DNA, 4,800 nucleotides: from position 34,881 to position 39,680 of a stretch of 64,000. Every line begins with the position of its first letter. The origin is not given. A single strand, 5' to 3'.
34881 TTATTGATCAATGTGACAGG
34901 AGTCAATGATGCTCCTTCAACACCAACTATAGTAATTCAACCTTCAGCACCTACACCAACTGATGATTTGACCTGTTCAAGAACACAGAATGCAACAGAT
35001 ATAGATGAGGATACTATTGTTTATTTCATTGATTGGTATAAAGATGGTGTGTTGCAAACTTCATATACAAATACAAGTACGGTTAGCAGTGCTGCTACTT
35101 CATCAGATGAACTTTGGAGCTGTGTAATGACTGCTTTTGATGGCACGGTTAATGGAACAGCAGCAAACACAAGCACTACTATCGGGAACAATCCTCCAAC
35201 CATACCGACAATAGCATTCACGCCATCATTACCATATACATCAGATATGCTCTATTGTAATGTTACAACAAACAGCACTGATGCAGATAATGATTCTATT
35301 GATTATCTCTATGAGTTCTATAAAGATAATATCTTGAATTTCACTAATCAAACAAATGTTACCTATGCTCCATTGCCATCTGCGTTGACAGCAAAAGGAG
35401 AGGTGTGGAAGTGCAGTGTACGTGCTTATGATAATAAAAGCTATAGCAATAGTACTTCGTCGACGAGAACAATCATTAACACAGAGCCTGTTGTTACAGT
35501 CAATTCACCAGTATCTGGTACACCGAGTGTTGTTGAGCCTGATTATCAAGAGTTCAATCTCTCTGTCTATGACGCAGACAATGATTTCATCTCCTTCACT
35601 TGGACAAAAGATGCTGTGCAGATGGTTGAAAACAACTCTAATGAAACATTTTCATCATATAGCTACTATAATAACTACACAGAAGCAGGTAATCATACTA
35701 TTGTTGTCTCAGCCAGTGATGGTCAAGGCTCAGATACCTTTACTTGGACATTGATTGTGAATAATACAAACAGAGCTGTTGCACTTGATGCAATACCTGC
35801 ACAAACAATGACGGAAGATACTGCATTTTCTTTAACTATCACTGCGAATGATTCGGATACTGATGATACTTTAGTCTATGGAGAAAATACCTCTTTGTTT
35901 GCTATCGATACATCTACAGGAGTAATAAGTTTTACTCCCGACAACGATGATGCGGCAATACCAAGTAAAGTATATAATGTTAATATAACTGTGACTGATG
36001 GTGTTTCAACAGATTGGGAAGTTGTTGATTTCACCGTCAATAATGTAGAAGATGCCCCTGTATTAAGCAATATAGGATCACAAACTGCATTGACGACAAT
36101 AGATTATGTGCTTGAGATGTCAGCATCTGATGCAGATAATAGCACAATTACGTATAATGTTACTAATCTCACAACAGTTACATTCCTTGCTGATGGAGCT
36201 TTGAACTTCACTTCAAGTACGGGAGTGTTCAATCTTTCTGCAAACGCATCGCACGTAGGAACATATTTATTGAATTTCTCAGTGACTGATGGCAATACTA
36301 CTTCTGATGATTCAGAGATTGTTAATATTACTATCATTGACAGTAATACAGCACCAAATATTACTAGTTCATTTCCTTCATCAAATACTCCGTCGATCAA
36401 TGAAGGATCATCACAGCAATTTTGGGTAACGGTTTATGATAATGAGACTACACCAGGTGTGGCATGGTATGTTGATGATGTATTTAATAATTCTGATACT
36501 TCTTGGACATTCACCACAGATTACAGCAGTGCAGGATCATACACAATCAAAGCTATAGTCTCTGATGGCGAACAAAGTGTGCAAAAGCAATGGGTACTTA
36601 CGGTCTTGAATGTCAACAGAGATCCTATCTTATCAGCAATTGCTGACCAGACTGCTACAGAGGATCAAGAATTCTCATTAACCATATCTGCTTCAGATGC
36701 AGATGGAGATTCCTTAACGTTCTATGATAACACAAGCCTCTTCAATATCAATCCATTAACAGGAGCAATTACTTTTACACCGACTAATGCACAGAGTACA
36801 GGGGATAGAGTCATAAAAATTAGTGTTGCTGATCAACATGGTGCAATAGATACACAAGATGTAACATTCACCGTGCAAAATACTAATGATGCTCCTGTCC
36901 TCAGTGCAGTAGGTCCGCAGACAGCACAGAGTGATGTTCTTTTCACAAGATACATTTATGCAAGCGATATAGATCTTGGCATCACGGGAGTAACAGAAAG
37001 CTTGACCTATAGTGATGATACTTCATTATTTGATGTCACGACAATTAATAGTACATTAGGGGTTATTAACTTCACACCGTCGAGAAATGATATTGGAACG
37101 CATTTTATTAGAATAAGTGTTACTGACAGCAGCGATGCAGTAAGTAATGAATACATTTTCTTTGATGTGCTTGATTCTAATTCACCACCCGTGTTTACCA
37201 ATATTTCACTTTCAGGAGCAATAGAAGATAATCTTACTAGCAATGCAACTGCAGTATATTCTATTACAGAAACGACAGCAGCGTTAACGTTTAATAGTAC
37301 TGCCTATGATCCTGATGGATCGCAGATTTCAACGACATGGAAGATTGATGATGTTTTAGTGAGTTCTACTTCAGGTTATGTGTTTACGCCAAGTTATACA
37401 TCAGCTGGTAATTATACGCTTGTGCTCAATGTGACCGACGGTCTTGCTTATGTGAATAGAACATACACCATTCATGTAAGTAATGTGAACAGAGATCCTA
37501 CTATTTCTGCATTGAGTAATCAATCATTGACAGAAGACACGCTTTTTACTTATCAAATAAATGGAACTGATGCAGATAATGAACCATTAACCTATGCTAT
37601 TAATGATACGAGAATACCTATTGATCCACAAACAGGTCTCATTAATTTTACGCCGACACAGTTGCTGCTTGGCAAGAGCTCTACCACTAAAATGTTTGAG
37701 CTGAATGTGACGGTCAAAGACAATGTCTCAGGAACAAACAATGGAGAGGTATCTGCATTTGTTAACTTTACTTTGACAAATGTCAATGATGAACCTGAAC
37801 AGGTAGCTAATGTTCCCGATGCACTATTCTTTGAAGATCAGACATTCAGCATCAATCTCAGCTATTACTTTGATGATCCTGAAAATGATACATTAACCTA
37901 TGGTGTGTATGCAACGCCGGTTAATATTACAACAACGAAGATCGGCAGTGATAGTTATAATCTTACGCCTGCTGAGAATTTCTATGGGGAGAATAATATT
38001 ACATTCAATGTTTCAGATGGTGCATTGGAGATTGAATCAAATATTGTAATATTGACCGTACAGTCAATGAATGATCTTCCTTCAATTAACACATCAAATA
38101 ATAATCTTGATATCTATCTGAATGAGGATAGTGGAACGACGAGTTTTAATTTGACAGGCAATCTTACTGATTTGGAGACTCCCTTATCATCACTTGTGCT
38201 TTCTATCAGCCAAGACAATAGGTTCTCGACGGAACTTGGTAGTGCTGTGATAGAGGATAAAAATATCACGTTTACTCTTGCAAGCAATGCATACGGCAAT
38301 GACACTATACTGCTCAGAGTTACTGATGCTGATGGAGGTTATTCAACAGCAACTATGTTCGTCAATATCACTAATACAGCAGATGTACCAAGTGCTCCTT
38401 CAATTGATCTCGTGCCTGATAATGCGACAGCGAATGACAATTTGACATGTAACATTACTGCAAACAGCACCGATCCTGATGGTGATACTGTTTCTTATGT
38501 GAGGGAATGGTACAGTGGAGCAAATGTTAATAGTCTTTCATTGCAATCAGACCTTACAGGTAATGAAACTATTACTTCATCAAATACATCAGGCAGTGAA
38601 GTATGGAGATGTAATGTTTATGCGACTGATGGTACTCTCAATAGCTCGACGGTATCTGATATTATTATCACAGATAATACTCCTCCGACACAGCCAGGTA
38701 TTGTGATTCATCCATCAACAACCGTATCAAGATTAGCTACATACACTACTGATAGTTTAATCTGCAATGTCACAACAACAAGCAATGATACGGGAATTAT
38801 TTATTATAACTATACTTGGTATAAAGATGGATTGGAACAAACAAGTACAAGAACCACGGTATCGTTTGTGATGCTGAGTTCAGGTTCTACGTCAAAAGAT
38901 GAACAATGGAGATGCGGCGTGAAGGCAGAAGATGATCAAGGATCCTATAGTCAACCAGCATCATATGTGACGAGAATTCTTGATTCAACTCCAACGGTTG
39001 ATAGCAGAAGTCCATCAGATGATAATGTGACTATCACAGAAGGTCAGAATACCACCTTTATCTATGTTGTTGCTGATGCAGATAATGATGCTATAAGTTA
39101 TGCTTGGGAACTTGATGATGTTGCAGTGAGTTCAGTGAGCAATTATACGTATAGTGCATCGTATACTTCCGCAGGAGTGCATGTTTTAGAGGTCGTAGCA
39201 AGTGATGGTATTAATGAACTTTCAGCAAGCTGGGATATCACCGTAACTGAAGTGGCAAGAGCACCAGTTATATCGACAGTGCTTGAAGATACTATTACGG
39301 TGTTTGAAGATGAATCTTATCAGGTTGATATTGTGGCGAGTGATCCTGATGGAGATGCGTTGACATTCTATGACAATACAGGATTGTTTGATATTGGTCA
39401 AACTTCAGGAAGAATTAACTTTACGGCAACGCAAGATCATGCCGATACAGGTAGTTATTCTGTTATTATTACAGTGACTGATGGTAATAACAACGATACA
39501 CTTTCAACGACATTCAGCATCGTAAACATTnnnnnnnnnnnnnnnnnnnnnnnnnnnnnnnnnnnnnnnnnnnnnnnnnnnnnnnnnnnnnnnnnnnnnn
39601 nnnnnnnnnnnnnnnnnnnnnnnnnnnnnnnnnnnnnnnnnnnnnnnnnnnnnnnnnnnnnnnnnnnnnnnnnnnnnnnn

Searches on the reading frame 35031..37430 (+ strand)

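Call 38: search_protein_families(library=pfam, proteins=[window:35031-37430:+], max_evalue=0.05)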
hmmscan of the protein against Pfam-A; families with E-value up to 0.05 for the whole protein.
window:35031-37430:+ (800 aa): 8 families
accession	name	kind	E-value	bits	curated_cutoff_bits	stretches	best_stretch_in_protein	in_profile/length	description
PF17963.7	Big_9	-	2.5e-17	64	23.6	3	529-614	1-89/89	Bacterial Ig domain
PF05345.18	He_PIG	-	5.2e-06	27.3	24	2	532-615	2-95/96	Putative Ig domain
PF00801.26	PKD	-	0.0008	19.8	23.5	1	747-797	12-61/80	PKD domain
PF00028.23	Cadherin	-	0.0017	19.2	28.8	0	267-324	15-76/93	Cadherin domain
PF18957.6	RibLong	-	0.0031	18.8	27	1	570-616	47-93/93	Long Rib domain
PF17803.7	Cadherin_4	-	0.0032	18.4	25.1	1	523-585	5-66/71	Bacterial cadherin-like domain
PF19076.6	CshA_repeat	-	0.0071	17.4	27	0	559-612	49-100/103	Surface adhesin CshA repetitive domain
PF18911.6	PKD_4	-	0.038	14.5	27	1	742-799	11-66/85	PKD domain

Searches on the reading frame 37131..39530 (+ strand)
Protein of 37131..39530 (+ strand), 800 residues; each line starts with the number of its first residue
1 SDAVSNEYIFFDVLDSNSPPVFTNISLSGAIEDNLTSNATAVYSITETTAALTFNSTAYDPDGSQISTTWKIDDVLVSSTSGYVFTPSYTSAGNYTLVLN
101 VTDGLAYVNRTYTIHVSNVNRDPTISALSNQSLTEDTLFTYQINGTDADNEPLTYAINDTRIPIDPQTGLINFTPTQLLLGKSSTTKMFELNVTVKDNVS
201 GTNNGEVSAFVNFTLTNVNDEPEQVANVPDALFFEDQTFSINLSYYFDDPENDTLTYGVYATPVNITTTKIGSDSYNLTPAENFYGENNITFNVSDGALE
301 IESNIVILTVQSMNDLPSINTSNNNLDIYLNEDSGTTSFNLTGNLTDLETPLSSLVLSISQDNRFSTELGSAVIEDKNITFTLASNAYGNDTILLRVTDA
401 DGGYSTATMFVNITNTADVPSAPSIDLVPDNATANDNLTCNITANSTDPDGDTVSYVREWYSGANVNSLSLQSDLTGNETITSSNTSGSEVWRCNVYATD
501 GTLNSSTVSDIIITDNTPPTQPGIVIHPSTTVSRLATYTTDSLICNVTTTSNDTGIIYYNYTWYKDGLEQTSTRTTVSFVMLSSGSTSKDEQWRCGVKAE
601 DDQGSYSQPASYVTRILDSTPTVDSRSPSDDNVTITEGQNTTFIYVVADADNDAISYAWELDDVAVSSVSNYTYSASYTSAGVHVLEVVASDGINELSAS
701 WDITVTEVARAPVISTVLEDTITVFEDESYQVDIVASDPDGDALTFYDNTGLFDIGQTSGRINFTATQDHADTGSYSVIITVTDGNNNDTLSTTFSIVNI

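Call 38: search_protein_families(library=pfam, proteins=[window:37131-39530:+], max_evalue=0.05)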
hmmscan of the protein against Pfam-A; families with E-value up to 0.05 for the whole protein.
window:37131-39530:+ (800 aa): 10 families
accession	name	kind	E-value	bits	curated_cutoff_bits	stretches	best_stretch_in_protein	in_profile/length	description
PF17963.7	Big_9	-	7.6e-29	100.9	23.6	3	219-301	1-81/89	Bacterial Ig domain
PF00801.26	PKD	-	1.5e-10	41.4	23.5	2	635-705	11-80/80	PKD domain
PF18911.6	PKD_4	-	7.4e-10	39.2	27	2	42-112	11-79/85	PKD domain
PF17803.7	Cadherin_4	-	8e-10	39.5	25.1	3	701-750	3-53/71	Bacterial cadherin-like domain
PF17892.7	Cadherin_5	-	6.9e-08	32.7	26.5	1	218-310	1-97/98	Cadherin-like domain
PF13895.12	Ig_2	-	8.1e-05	23.2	27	0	525-584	3-50/79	Immunoglobulin domain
PF16820.11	PKD_3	-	0.00092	19.5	26.3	0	634-677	14-55/68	PKD-like domain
PF21027.3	Sde0182_C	-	0.0013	19.7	27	0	444-464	7-27/83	Cellulose-binding protein Sde0182, C-terminal domain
PF00028.23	Cadherin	-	0.0017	19.1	28.8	0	750-794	41-85/93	Cadherin domain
PF21695.3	GlnR_1st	-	0.033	14.5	27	0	636-669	65-98/111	Transcription regulator GlnR, N-terminal domain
